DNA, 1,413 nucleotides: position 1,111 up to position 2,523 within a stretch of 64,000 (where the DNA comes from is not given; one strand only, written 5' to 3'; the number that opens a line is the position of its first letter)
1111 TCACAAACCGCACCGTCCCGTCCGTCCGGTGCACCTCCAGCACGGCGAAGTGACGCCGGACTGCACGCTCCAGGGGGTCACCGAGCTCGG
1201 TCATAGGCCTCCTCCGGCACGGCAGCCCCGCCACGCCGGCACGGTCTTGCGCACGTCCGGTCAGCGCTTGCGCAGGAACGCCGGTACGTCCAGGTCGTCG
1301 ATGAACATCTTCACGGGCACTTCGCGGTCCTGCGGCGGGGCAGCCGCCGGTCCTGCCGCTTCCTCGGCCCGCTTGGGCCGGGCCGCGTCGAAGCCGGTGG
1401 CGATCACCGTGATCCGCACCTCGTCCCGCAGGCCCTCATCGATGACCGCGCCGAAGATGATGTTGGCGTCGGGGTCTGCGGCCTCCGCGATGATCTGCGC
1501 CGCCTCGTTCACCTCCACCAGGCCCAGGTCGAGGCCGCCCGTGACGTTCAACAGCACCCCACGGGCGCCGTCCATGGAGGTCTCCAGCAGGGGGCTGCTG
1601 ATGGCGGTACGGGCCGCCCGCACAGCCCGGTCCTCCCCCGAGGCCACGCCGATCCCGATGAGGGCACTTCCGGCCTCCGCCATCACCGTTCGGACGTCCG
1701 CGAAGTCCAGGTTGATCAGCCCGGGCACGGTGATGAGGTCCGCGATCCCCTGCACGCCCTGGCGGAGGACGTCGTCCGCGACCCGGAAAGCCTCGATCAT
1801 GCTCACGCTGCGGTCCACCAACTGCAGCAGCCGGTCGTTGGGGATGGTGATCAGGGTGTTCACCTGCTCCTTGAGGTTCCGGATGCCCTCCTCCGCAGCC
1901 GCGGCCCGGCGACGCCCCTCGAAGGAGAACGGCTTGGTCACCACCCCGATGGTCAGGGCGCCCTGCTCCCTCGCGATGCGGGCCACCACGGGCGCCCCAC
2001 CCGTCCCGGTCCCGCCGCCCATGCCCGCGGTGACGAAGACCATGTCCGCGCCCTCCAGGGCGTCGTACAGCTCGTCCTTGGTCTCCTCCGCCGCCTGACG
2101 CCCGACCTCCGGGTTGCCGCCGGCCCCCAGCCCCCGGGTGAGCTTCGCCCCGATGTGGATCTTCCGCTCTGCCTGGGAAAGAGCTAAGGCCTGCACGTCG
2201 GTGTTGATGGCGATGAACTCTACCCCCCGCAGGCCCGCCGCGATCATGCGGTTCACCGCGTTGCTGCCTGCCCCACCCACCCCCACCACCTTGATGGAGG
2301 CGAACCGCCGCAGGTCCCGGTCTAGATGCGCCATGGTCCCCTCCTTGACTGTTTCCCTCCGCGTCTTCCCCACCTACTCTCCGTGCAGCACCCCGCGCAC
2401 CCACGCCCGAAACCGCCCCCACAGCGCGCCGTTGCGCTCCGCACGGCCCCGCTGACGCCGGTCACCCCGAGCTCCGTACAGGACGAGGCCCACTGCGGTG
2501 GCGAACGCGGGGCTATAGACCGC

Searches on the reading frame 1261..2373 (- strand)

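Call 73: search_protein_families(library=pfam, proteins=[window:1261-2373:-], max_evalue=0.00001)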
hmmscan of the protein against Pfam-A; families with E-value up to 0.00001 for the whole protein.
window:1261-2373:- (370 aa): 2 families
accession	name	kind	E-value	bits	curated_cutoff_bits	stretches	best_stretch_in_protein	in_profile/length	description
PF00091.31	Tubulin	-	4.7e-52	177.5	33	1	26-186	1-189/190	Tubulin/FtsZ family, GTPase domain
PF12327.13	FtsZ_C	-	4.8e-37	126.6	27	1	235-329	1-95/95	FtsZ family, C-terminal domain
